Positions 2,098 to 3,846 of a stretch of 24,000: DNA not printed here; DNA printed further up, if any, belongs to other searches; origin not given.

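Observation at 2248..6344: RR / sensor-less HK / dead ABC-ATPase operon next to a genuine sugar ABC transporter: candidate transporter-coupled three-component sensing system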

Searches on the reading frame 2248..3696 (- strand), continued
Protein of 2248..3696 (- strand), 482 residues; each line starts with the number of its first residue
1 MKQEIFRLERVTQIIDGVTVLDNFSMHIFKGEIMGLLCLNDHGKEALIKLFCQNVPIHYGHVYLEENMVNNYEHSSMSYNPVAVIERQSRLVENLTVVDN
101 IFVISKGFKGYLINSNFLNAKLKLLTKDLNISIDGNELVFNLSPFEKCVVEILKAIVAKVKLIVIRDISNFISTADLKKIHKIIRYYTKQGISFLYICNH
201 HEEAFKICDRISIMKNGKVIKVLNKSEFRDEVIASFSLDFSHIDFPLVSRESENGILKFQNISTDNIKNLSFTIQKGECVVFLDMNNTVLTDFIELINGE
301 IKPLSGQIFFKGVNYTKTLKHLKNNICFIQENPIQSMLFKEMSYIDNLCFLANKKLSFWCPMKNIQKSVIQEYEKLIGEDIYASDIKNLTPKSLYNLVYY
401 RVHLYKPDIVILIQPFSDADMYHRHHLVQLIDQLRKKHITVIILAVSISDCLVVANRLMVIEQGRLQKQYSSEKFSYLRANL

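Call 81: search_protein_representatives(protein=window:2248-3696:-)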
Query: 482 residues. Proteins with E-value up to 0.001 (for the whole library): 24121; up to 1e-10: 7121; up to 1e-30: 493. The best 150 are listed.
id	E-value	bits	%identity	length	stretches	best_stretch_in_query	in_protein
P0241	8.4e-144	496.3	46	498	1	1-478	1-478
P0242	3.1e-137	474.6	46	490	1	1-478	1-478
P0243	1.1e-136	472.8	46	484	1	1-478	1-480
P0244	3.0e-126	438.4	41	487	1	1-479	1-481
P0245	3.4e-126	438.3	43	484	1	1-478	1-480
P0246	2.3e-125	435.5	45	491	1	1-476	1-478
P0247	7.6e-125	433.8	42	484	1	1-476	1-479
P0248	8.3e-125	433.7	41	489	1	1-479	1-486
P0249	2.8e-124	431.9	41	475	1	16-479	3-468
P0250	3.4e-124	431.7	44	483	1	1-479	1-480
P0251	4.1e-124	431.4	43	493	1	4-478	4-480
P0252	2.1e-120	419.1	44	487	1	1-478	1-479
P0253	3.6e-120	418.4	42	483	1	1-479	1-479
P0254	2.8e-119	415.5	43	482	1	1-475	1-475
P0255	4.1e-119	414.9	43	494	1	1-479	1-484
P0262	2.8e-113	395.6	39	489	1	1-481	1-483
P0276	5.8e-103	361.7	37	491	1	1-477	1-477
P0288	2.2e-93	330.1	35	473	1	9-475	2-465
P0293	3.3e-92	326.2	34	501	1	1-479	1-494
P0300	6.7e-89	315.3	34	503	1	1-478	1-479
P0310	1.7e-82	294.2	32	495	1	1-478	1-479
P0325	7.7e-78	278.8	31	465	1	1-457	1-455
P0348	1.0e-69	252.1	30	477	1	1-466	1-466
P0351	1.0e-68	248.8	29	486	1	1-458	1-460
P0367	2.9e-61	224.2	28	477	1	1-469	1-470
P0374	1.1e-58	215.8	25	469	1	1-467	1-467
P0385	7.6e-56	206.4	27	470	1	1-458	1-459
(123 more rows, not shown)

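Call 83: find_homologous_proteins(query=P0374, max_evalue=1e-20)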
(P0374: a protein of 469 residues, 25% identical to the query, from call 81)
Query P0374 (469 aa): 260 proteins with E <= 1e-20 among 8000 candidates; the best 120 are listed.
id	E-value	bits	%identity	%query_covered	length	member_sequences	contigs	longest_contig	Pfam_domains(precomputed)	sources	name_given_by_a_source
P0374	0.0e+0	1022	100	100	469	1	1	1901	PF00005.34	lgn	-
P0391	3.3e-112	394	42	100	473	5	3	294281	PF00005.34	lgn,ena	-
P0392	1.3e-111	392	42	100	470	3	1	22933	PF00005.34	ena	-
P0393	2.5e-111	391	41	99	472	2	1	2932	PF00005.34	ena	-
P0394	5.2e-111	390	41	100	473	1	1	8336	PF00005.34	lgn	-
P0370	1.4e-109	385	41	100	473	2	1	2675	PF00005.34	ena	-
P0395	1.6e-107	378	42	96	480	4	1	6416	PF00005.34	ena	-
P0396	5.2e-41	159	31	100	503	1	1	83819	PF00005.34,PF13304.13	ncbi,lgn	-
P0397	1.3e-39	155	28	99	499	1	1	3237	PF00005.34,PF13304.13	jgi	jgi:rhamnose transport system ATP-binding protein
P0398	9.2e-39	152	27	96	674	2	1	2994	PF00005.34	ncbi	ncbi:MAG: ATP-binding cassette domain-containing protein, partial [Chthoniobacterales bacterium]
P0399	4.7e-38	149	28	96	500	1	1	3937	PF00005.34,PF13304.13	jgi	jgi:rhamnose transport system ATP-binding protein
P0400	7.6e-38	149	27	98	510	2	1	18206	PF00005.34,PF13476.13,PF13304.13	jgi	jgi:rhamnose transport system ATP-binding protein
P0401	1.3e-37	148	27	91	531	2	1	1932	PF00005.34,PF13304.13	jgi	jgi:rhamnose transport system ATP-binding protein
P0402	3.6e-37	146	24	99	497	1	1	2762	PF00005.34,PF13401.13,PF13304.13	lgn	-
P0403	6.6e-37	146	25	96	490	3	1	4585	PF00005.34,PF13304.13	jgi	-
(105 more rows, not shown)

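Call 84: find_encoding_contigs(protein=P0391, flank=8000, max_places=2)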
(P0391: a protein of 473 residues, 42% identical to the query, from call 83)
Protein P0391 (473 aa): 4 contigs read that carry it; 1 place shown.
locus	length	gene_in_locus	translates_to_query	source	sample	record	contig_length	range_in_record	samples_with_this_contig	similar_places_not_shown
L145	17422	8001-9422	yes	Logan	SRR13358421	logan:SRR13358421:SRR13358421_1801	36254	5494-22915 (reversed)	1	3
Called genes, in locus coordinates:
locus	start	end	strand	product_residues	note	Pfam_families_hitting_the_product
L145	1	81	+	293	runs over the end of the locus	PF00528:BPD_transp_1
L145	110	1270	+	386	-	PF14583:Pectate_lyase22, PF26549:Tricorn_N (faint)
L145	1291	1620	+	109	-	PF12973:Cupin_7 (weak), PF00190:Cupin_1 (weak), PF02311:AraC_binding (weak), PF07883:Cupin_2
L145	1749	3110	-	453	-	PF00860:Xan_ur_permease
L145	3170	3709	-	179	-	PF00156:Pribosyltran, PF14681:UPRTase (weak)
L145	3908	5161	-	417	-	PF07690:MFS_1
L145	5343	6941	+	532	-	PF00072:Response_reg, PF00165:HTH_AraC, PF12833:HTH_18, PF00165:HTH_AraC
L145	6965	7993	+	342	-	PF06580:His_kinase, PF02518:HATPase_c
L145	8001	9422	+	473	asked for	PF00005:ABC_tran (weak)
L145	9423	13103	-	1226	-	PF02811:PHP, PF07733:DNA_pol3_alpha, PF17657:DNA_pol3_finger, PF14579:HHH_6, PF01336:tRNA_anti-codon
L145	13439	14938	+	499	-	PF07261:DnaB_2 (weak)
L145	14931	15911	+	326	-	PF00308:Bac_DnaA, PF01695:IstB_IS21, PF00004:AAA (weak)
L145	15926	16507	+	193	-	PF00719:Pyrophosphatase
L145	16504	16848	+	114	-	-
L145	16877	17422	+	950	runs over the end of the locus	PF02743:dCache_1, PF00990:GGDEF, PF00563:EAL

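Call 85: find_encoding_contigs(protein=P0392, flank=8000, max_places=1)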
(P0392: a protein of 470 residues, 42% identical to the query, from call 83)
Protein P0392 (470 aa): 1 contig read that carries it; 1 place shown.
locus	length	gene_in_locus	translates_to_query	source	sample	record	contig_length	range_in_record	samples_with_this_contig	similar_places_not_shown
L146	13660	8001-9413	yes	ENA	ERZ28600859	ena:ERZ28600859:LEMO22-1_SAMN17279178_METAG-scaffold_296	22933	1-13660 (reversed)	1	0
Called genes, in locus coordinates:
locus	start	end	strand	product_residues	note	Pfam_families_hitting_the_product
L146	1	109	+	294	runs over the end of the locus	PF00528:BPD_transp_1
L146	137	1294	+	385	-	PF14583:Pectate_lyase22, PF26549:Tricorn_N (faint)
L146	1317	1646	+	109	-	PF12973:Cupin_7 (weak), PF07883:Cupin_2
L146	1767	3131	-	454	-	PF00860:Xan_ur_permease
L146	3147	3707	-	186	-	PF00156:Pribosyltran, PF14681:UPRTase (faint)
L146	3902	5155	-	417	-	PF07690:MFS_1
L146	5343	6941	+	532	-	PF00072:Response_reg, PF17853:GGDEF_2 (faint), PF12833:HTH_18, PF00165:HTH_AraC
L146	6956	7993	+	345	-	PF06580:His_kinase, PF02518:HATPase_c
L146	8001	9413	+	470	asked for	PF00005:ABC_tran (weak)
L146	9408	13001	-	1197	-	PF02811:PHP, PF07733:DNA_pol3_alpha, PF17657:DNA_pol3_finger, PF14579:HHH_6, PF01336:tRNA_anti-codon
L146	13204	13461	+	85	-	-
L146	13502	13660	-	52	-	?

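Call 86: find_encoding_contigs(protein=P0394, flank=8000, max_places=1)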
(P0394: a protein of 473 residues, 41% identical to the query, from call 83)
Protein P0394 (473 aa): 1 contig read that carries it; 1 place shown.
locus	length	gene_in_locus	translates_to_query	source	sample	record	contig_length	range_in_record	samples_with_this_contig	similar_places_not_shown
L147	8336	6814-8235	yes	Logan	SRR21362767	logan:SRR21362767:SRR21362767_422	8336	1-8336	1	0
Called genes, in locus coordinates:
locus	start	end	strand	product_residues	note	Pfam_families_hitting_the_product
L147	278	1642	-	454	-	PF00860:Xan_ur_permease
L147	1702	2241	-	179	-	PF00156:Pribosyltran, PF14681:UPRTase (weak)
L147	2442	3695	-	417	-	PF07690:MFS_1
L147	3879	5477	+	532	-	PF00072:Response_reg, PF00165:HTH_AraC, PF12833:HTH_18, PF00165:HTH_AraC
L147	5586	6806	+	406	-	PF06580:His_kinase, PF02518:HATPase_c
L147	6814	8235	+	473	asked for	PF00005:ABC_tran (weak)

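Call 87: find_encoding_contigs(protein=P0395, flank=8000, max_places=1)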
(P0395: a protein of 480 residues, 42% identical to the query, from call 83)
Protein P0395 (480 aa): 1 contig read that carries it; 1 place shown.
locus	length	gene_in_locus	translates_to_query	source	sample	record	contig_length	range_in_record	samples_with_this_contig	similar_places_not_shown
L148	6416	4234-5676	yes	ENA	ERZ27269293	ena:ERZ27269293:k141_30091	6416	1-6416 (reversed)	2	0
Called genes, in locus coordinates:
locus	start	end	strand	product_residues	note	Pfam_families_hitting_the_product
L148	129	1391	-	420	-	PF07690:MFS_1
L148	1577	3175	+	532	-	PF00072:Response_reg, PF00165:HTH_AraC, PF12833:HTH_18, PF00165:HTH_AraC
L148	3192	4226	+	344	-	PF06580:His_kinase, PF02518:HATPase_c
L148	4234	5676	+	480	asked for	PF00005:ABC_tran (weak)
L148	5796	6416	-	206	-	?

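Call 93: search_dna_similar(query=window:2248-3696:-, collection=plasmids, mode=protein, max_evalue=1e-30, max_rows=25)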
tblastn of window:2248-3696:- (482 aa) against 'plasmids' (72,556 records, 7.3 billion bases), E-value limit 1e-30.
Records with a match: 28; places in all: 32; records where one place covers at least 80% of the query: 28.
Best place of each record, by identity: <60% 28.
By first word of the organism name: Clostridium 8; Vibrio 5; Cetobacterium 2; Photobacterium 2; Paraburkholderia 2; Sinorhizobium 2; Acetoanaerobium 1; Rhizobium 1; Fusobacterium 1; Qingshengfaniella 1; and 3 more.
By predicted mobility (MOB-suite, as given by PLSDB): non-mobilizable 25; conjugative 3.
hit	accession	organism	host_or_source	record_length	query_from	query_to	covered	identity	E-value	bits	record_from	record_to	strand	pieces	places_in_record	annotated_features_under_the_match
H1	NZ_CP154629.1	Acetoanaerobium noterae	cell culture,Sludge of a digestion ...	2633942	1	474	98%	24.5%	7e-36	149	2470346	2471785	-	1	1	none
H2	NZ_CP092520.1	Cetobacterium somerae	Danio rerio,tissue sample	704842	1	466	97%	24.3%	1e-31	136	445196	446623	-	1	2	mglA: galactose/methyl galactoside ABC transporter ATP-binding protein MglA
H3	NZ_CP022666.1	Rhizobium leguminosarum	single cell,root nodules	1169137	5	466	96%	24.4%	9e-32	137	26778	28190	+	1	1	record has no annotation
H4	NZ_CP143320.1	Cetobacterium somerae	intestine of Yellow Catfish,pure culture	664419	7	476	98%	23.9%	1e-31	137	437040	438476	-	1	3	sugar ABC transporter ATP-binding protein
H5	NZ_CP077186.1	Fusobacterium animalis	Homo sapiens,resected colorectal tumor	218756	5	466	96%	24.2%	1e-30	134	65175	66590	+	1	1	mglA: galactose/methyl galactoside ABC transporter ATP-binding protein MglA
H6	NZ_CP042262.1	Qingshengfaniella alkalisoli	cell culture,saline soil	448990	6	473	97%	23.5%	5e-37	152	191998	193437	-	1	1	sugar ABC transporter ATP-binding protein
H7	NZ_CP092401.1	Klebsiella pneumoniae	Bovine,assembly,Mastitis-milk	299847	9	466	95%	23.8%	2e-32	139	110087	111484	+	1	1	sugar ABC transporter ATP-binding protein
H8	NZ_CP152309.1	Vibrio tritonius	-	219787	1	472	98%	23.0%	3e-34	144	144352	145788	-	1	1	rbsA: ribose ABC transporter ATP-binding protein RbsA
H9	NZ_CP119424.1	Photobacterium sp. DA100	-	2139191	1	474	98%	22.5%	7e-37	152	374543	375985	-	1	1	none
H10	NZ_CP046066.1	Vibrio sp. THAF191d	pure culture,Surface of a polyethylene ...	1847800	1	473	98%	22.2%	3e-34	144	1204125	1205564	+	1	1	none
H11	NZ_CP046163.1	Vibrio sp. THAF191c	pure culture,Surface of a polyethylene ...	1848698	1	473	98%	22.2%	3e-34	144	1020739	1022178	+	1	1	none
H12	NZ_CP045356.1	Vibrio sp. THAF64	pure culture,Surface of a sandy ...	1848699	1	473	98%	22.2%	3e-34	144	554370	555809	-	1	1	none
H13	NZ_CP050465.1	Vibrio campbellii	single cell,seawater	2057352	1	473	98%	22.2%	4e-34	144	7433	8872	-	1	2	none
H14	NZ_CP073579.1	Photobacterium sp. GJ3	-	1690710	1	473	98%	22.2%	2e-35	148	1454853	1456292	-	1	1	record has no annotation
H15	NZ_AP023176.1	Paraburkholderia largidicola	Physopelta gutta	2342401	11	470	95%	22.7%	1e-32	139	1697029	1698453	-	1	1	none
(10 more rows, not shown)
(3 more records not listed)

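Call 94: get_annotated_region(hit=H1, flank=6000)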
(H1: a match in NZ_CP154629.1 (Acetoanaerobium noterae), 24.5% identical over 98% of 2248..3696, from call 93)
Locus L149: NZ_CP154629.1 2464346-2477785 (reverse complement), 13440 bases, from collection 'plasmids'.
description: Acetoanaerobium noterae strain DSL2 plasmid pTPELB2, complete sequence
organism: Acetoanaerobium noterae (NCBI taxid 745369)
taxonomy: Bacteria; Bacillota; Clostridia; Peptostreptococcales; Filifactoraceae; Acetoanaerobium; Acetoanaerobium noterae
host: -; source: cell culture,Sludge of a digestion tower of a wastewater treatment plant; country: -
typing (MOB-suite, as given by PLSDB): non-mobilizable
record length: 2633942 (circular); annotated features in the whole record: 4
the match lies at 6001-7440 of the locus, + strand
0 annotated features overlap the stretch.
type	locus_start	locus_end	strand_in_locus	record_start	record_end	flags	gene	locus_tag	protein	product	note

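Call 99: find_encoding_contigs(protein=P0300, flank=8000, max_places=1)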
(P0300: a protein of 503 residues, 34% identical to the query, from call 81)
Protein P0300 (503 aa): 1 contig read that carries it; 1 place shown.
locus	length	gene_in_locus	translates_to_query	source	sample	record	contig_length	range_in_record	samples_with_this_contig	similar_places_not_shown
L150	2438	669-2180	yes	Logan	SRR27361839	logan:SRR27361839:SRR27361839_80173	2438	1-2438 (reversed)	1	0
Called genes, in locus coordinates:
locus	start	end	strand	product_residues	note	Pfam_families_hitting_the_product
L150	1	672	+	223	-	?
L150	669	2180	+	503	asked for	PF00005:ABC_tran (faint)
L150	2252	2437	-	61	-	?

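Call 100: list_cluster_members(proteins=[P0262, P0276, P0288, P0293, P0310, P0325, P0348, P0351, P0367, P0385])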
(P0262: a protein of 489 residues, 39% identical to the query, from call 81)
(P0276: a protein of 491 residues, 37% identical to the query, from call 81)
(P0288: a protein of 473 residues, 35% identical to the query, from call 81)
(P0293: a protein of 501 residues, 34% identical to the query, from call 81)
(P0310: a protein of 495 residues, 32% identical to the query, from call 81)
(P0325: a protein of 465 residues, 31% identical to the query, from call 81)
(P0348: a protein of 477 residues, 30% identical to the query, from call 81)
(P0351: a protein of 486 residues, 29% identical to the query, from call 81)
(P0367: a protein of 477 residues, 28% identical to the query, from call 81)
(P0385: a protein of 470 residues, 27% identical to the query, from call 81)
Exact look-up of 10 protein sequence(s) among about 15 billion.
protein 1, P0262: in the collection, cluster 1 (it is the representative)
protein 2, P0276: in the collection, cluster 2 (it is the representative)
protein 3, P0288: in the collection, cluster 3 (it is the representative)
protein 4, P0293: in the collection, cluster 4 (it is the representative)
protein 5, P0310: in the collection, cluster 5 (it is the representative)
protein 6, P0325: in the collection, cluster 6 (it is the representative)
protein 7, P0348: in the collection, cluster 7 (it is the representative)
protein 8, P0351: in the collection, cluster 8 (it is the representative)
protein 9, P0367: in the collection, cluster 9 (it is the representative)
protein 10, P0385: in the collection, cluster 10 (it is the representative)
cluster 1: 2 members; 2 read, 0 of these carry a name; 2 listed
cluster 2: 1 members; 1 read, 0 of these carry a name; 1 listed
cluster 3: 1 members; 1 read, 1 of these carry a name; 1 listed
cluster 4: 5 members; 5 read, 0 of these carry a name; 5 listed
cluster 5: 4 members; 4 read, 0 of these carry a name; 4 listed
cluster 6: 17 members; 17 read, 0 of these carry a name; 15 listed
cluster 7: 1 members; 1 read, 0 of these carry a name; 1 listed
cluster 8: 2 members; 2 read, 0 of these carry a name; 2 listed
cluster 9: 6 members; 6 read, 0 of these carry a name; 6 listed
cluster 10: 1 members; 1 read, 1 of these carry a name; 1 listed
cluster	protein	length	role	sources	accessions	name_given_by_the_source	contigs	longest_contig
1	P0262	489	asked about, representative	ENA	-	-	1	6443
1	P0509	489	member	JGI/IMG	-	-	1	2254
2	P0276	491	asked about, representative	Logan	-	-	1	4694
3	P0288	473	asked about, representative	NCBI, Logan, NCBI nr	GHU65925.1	ribose ABC transporter ATP-binding protein [Clostridia bacterium]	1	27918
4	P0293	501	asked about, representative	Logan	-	-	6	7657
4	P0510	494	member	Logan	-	-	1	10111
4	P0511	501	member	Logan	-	-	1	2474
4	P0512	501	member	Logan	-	-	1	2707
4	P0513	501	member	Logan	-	-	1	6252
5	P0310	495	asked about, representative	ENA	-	-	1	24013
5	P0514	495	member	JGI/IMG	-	-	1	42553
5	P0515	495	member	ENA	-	-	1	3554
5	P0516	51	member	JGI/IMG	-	-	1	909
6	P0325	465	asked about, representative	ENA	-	-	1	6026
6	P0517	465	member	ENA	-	-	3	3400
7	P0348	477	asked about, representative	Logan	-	-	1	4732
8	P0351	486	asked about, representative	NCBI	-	-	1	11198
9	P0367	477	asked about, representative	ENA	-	-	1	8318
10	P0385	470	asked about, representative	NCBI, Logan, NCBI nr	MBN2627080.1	MAG: ATP-binding cassette domain-containing protein [Spirochaetales bacterium] | ATP-binding cassette domain-containing protein [Spirochaetales bacterium]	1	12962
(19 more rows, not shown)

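Call 101: find_encoding_contigs(protein=P0288, flank=8000, max_places=1)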
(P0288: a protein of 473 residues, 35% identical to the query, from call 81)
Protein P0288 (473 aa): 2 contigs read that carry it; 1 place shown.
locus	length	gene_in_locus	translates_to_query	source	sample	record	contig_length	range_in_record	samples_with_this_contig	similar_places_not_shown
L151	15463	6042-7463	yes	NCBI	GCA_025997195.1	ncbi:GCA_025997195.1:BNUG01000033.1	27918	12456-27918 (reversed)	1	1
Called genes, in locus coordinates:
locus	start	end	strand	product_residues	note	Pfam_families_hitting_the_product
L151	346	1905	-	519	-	PF00005:ABC_tran, PF13304:AAA_21 (faint), PF00005:ABC_tran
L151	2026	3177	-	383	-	PF00532:Peripla_BP_1 (weak), PF13407:Peripla_BP_4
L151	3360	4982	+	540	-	PF00072:Response_reg, PF12833:HTH_18, PF00165:HTH_AraC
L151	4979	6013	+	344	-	PF06580:His_kinase, PF02518:HATPase_c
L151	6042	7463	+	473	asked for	PF00005:ABC_tran (weak)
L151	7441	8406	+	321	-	PF02653:BPD_transp_2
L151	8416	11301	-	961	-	PF07517:SecA_DEAD, PF00270:DEAD (weak), PF01043:SecA_PP_bind, PF21090:P-loop_SecA, PF07516:SecA_SW, PF02810:SEC-C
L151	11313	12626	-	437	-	PF00696:AA_kinase, PF13840:ACT_7 (weak), PF01842:ACT, PF22468:ACT_9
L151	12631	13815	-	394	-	PF00438:S-AdoMet_synt_N, PF02772:S-AdoMet_synt_M, PF02773:S-AdoMet_synt_C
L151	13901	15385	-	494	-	PF02446:Glyco_hydro_77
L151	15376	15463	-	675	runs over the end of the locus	PF00128:Alpha-amylase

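Call 102: find_encoding_contigs(protein=P0310, flank=8000, max_places=1)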
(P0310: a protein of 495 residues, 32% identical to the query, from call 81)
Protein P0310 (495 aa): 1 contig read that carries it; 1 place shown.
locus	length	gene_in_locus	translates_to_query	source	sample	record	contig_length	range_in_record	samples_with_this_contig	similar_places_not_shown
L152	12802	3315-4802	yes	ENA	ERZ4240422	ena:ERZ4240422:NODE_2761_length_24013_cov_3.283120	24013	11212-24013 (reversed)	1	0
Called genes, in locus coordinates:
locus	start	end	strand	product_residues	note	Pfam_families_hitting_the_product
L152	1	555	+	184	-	?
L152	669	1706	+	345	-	PF00532:Peripla_BP_1, PF13407:Peripla_BP_4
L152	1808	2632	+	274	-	PF00756:Esterase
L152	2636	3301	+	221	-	PF00756:Esterase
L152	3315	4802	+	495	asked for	PF00005:ABC_tran (weak)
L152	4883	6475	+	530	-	PF00072:Response_reg, PF00165:HTH_AraC (weak), PF12833:HTH_18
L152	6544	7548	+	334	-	PF06580:His_kinase, PF02518:HATPase_c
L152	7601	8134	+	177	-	PF13302:Acetyltransf_3, PF00583:Acetyltransf_1, PF13420:Acetyltransf_4 (weak)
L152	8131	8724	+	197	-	-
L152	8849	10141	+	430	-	PF13173:AAA_14, PF13635:DUF4143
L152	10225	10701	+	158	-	PF01243:PNPOx_N, PF12900:Pyridox_ox_2, PF16242:Pyrid_ox_like (weak)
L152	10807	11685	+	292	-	PF00753:Lactamase_B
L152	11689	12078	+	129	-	PF12646:DUF3783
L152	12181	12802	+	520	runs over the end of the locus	PF02901:PFL-like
